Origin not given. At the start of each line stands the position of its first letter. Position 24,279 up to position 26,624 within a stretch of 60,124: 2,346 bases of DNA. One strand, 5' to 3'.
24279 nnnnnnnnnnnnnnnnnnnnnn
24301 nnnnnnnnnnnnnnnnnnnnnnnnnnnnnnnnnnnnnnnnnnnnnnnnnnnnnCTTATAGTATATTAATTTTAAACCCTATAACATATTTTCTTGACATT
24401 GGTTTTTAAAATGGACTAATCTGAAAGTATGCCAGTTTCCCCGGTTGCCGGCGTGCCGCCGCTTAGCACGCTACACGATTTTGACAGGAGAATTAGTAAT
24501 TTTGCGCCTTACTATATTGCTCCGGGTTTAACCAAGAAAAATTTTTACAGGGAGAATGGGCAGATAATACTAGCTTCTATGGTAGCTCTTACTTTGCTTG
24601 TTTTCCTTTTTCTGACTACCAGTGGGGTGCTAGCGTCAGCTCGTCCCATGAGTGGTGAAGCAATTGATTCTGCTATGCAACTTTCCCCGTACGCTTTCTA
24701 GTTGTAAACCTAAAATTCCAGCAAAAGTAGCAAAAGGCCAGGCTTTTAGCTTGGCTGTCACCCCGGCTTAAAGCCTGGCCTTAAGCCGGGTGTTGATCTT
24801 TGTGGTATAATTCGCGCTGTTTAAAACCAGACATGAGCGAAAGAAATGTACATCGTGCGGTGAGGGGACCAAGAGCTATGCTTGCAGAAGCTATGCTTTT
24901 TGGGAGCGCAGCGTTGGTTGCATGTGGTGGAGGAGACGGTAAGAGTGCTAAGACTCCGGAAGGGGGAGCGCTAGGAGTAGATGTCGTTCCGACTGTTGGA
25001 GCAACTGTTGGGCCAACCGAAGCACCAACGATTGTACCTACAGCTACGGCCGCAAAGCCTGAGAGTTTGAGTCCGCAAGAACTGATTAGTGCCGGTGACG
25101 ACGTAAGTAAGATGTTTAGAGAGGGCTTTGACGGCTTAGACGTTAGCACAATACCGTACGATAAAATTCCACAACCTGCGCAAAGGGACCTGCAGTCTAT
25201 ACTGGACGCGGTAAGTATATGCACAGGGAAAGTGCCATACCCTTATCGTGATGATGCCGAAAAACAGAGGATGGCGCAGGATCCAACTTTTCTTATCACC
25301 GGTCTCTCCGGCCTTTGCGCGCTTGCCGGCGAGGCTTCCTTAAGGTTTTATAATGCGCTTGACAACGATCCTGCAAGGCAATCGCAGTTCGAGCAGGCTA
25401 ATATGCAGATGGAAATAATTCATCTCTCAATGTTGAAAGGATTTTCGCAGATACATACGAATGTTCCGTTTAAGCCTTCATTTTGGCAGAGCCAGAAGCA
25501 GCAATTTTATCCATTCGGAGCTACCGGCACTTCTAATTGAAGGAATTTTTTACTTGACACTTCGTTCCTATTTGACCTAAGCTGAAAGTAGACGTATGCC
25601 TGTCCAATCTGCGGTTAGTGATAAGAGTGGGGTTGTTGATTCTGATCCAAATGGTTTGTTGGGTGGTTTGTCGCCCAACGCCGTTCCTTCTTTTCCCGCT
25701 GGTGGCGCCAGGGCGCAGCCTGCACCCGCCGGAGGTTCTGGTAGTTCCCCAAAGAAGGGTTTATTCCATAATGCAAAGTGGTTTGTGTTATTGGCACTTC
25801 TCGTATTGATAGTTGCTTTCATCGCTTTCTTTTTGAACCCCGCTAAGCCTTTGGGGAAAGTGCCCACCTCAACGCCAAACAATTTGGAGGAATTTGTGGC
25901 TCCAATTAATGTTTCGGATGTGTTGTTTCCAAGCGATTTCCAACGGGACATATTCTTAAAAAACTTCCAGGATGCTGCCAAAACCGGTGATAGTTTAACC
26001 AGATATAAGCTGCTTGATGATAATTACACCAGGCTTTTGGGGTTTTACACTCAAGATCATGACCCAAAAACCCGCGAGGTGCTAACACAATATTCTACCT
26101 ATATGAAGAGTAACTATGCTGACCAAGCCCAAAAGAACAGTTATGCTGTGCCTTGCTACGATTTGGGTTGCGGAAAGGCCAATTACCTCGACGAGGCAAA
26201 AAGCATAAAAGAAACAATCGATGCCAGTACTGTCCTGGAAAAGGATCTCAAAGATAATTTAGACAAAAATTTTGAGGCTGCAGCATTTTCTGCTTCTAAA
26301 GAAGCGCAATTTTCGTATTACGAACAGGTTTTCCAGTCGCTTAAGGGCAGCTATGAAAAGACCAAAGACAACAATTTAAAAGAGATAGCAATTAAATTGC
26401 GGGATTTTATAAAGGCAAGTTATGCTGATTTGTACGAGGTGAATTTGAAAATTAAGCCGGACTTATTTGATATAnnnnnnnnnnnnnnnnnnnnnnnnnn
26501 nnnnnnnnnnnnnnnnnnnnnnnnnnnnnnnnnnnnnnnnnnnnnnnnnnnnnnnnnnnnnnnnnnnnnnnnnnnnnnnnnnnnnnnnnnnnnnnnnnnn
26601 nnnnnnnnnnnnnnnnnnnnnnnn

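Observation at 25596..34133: Tandemly duplicated two-gene cassette: a membrane-anchored helical protein coupled to a secreted giant of about 1100 aa that I cannot assign to a family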

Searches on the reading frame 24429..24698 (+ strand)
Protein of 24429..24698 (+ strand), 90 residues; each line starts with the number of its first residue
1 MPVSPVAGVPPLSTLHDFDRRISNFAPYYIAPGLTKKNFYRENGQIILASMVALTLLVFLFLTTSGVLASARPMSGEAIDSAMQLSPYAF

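Call 60: search_protein_families(library=pfam, proteins=[window:24429-24698:+], max_evalue=0.05)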
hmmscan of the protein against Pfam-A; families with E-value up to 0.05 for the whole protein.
window:24429-24698:+ (90 aa): 0 families

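Call 81: search_protein_families(library=phrogs, proteins=[window:24429-24698:+], max_evalue=0.01)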
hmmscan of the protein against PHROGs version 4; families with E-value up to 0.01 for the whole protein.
window:24429-24698:+ (90 aa): 0 families

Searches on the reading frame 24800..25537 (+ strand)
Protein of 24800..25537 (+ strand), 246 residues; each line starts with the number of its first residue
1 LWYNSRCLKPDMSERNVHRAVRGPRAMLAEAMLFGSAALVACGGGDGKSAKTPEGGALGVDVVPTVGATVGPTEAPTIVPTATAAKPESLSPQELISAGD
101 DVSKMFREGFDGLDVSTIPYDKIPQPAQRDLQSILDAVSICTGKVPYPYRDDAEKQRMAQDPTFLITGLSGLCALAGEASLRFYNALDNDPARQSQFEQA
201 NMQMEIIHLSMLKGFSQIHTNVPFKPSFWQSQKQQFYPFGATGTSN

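Call 6: search_protein_families(library=pfam, proteins=[window:24800-25537:+], max_evalue=0.1)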
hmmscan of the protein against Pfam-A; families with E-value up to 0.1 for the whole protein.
window:24800-25537:+ (246 aa): 0 families

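Call 7: search_protein_families(library=ncbifam, proteins=[window:24800-25537:+], max_evalue=0.1)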
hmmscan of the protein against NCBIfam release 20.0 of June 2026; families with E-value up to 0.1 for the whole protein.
window:24800-25537:+ (246 aa): 1 family
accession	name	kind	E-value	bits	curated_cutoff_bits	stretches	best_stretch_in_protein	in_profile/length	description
NF058595.1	invert_tail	domain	0.015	15.7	37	1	24-73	54-102/113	lipo-invert putative C-terminal anchoring domain-containing protein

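Call 81: search_protein_families(library=phrogs, proteins=[window:24800-25537:+], max_evalue=0.01)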
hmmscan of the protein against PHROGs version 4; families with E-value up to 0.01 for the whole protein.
window:24800-25537:+ (246 aa): 0 families

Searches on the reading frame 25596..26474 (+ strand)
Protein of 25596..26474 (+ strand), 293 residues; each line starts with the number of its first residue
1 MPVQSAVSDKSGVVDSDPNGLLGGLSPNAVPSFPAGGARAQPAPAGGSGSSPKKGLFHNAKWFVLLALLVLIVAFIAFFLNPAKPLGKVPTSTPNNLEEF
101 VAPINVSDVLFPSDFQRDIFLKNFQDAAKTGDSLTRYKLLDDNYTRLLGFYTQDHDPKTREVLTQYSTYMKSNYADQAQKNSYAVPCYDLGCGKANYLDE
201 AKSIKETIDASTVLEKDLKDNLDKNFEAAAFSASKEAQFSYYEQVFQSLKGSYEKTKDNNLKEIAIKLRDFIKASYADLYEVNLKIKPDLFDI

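Call 6: search_protein_families(library=pfam, proteins=[window:25596-26474:+], max_evalue=0.1)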
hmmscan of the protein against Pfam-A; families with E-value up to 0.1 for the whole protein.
window:25596-26474:+ (293 aa): 1 family
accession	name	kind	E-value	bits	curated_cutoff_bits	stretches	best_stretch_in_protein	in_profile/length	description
PF02500.21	DNA_pack_N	-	0.091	13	25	0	205-280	48-123/278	Probable DNA packing protein, N-terminus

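Call 7: search_protein_families(library=ncbifam, proteins=[window:25596-26474:+], max_evalue=0.1)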
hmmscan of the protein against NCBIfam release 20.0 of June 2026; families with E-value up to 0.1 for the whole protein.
window:25596-26474:+ (293 aa): 1 family
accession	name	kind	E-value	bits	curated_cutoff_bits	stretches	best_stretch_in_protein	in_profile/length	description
NF003422.0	PRK04863.1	equivalog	0.0017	16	699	1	155-271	932-1046/1486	chromosome partition protein MukB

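Call 9: find_homologous_proteins(query=window:25596-26474:+, max_evalue=0.001)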
Query window:25596-26474:+ (293 aa): 22 proteins with E <= 0.001 among 4435 candidates.
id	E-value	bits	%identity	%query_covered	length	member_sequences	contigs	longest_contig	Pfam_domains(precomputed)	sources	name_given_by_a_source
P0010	1.2e-190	650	100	100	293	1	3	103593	-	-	-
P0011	1.3e-128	447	71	100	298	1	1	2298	-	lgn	-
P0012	5.0e-110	386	64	100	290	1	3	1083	-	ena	-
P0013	6.7e-102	359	59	100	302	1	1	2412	-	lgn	-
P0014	3.4e-82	294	59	83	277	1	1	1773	-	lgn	-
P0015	2.5e-80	288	51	90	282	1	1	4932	-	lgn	-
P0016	5.3e-66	241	51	85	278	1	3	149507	-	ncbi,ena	-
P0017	2.9e-65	239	43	100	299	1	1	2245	-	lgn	-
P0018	4.3e-63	232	51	78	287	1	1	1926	-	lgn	-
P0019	9.6e-63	231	50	81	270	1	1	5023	-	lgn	-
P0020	1.2e-62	230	45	100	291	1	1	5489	-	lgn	-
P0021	3.0e-61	226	49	78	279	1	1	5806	-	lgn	-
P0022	1.3e-60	224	47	81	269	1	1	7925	-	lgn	-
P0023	1.6e-59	220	47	81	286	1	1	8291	-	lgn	-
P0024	1.7e-58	217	48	81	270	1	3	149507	-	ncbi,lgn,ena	-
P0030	1.2e-49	188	43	81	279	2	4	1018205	-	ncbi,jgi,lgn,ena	-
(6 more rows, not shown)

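Call 12: find_encoding_contigs(protein=P0030, flank=10000, max_places=2)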
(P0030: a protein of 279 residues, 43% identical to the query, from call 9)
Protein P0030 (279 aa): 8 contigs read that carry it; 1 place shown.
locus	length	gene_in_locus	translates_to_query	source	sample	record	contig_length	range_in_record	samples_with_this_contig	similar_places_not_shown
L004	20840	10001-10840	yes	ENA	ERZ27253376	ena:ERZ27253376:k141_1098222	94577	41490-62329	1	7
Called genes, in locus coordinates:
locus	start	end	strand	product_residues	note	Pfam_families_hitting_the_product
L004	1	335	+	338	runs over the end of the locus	PF00188:CAP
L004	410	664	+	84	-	PF18900:DUF5656 (weak)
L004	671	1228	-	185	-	PF07963:N_methyl, PF08334:T2SSG (weak)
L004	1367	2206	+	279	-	-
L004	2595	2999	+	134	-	-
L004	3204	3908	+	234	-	PF00226:DnaJ (weak)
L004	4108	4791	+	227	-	PF04203:Sortase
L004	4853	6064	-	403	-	PF08308:PEGA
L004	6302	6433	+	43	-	-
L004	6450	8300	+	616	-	PF00578:AhpC-TSA, PF08534:Redoxin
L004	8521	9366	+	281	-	-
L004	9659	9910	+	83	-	-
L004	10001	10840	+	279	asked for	-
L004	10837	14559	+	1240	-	-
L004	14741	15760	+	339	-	PF00022:Actin (faint), PF06723:MreB_Mbl, PF00012:HSP70, PF14450:FtsA (weak)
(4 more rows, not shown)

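Call 65: predict_structure(alignment_id=A3)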
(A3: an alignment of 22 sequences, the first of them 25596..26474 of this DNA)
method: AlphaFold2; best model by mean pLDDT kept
length: 293 residues; sequences in the alignment: 22
mean_pLDDT: 77.4   pTM: 0.58
mean pLDDT of the five models: 77.4, 75.9, 75.2, 74.9, 74.2
residues with pLDDT >= 90: 162; 70-90: 49; 50-70: 11; < 50: 71
segments of 3 or more residues with pLDDT < 50: 1-55, 81-96
pLDDT, mean of each block of 10 residues (from residue 1): 36 36 34 33 37 47 75 77 39 53 94 96 96 95 96 91 96 89 87 86 94 91 93 92 96 94 96 97 95 92
secondary structure, 60 per line:
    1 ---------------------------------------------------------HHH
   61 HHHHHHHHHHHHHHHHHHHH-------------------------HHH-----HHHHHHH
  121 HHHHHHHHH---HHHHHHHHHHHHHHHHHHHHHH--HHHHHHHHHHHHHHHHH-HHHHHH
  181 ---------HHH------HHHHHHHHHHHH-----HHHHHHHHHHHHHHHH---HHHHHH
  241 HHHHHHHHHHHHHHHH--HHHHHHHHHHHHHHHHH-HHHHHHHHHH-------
elements in order: H58-80 H114-129 H133-154 H157-173 H175-180 H199-210 H216-231 H235-256 H259-275 H277-286

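Call 67: search_solved_structures(query=A3, max_evalue=10)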
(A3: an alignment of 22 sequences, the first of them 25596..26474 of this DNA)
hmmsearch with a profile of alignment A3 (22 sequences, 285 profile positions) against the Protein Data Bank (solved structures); distinct sequences matched with E-value up to 10: 6.
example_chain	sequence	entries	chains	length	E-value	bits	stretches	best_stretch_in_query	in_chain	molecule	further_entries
2r17_C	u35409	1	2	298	0.42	13.4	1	208-273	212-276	Vacuolar protein sorting-associated protein 35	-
5osh_B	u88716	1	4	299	0.42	13.4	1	208-273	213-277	Vacuolar protein sorting-associated protein 35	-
8r02_C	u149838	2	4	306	0.44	13.3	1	208-273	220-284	Vacuolar protein sorting-associated protein 35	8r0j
5osi_B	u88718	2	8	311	0.45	13.3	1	208-273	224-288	Vacuolar protein sorting-associated protein 35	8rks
8tta_B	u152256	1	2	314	0.46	13.2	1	208-273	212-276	Vacuolar protein sorting-associated protein 35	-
8ttc_B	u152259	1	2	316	0.46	13.2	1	208-273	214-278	Vacuolar protein sorting-associated protein 35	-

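Call 68: fold_search(model_id=the predicted structure, library=pdb)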
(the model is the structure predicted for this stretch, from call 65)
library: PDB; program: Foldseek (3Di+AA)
matches with E <= 10: 284; with E <= 0.001: 0
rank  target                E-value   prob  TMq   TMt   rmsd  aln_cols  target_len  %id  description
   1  8qcb_B                9.4e-02  0.90  0.24  0.13  13.8       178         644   11  CryoEM structure of a S. Cerevisiae Ski2387 complex in the open state (released 2023-11-08)
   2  9c3i_S                2.0e-01  0.38  0.16  0.20  22.3       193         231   15  Rebuilt CNOT3/tRNA-LEU structure (released 2024-12-04)
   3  8qca_B                2.5e-01  0.60  0.20  0.10  14.2       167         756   14  CryoEM structure of a S. Cerevisiae Ski2387 complex in the closed state bound to RNA (released 2023-11-15)
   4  5mc6_i                2.8e-01  0.57  0.22  0.07  15.1       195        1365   13  Cryo-EM structure of a native ribosome-Ski2-Ski3-Ski8 complex from S. cerevisiae (released 2017-01-18)
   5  4buj_B                4.0e-01  0.57  0.23  0.07  13.8       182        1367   10  Crystal structure of the S. cerevisiae Ski2-3-8 complex (released 2013-08-28)
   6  8e12_B                4.2e-01  0.25  0.17  0.27  17.7       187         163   13  Homotrimeric variant of tcTRP9, BGL14 (released 2023-04-12)
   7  6e9t_A                5.9e-01  0.33  0.19  0.23  13.6       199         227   10  DHF58 filament (released 2018-11-21)
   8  5cwd                  7.3e-01  0.30  0.18  0.28  11.5       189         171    8  Crystal structure of de novo designed helical repeat protein DHR7 (released 2015-12-16)
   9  6e9z_A                7.3e-01  0.25  0.19  0.23  14.1       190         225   14  DHF119 filament (released 2018-11-21)
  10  9k84_A                8.4e-01  0.20  0.18  0.23  14.0       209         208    8  Cryo-EM structure of designed zinc-induced filament Fiber-n6-Zn1-HEHE-44 (released 2025-10-29)
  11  8fiq_A                9.3e-01  0.57  0.23  0.37  14.8       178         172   10  Multi-state design of two-state switchable hinge proteins (released 2023-08-16)
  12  8fin_B                9.3e-01  0.21  0.17  0.27  16.9       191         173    8  Multi-state design of two-state switchable hinge proteins (released 2023-08-16)
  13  2lah_MODEL_1_A        1.1e+00  0.10  0.14  0.22  14.3       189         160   12  Solution NMR Structure of Mitotic checkpoint serine/threonine-protein kinase BUB1 N-terminal domain from Homo  (released 2011-05-11)
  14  5cwh                  1.3e+00  0.20  0.17  0.28  14.4       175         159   12  Crystal structure of de novo designed helical repeat protein DHR14 (released 2015-12-16)
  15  4mu9_A                1.4e+00  0.10  0.15  0.13  16.0       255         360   11  Crystal structure of a putative glycosylhydrolase (BT_3782) from Bacteroides thetaiotaomicron VPI-5482 at 1.89 A resol (released 2013-10-09)
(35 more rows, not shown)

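Call 81: search_protein_families(library=phrogs, proteins=[window:25596-26474:+], max_evalue=0.01)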
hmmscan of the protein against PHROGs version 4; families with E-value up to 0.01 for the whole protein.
window:25596-26474:+ (293 aa): 0 families

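Call 82: search_protein_families(library=padloc, proteins=[window:25596-26474:+], max_evalue=0.01)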
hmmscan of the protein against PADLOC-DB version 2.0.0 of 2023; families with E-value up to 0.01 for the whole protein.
window:25596-26474:+ (293 aa): 0 families
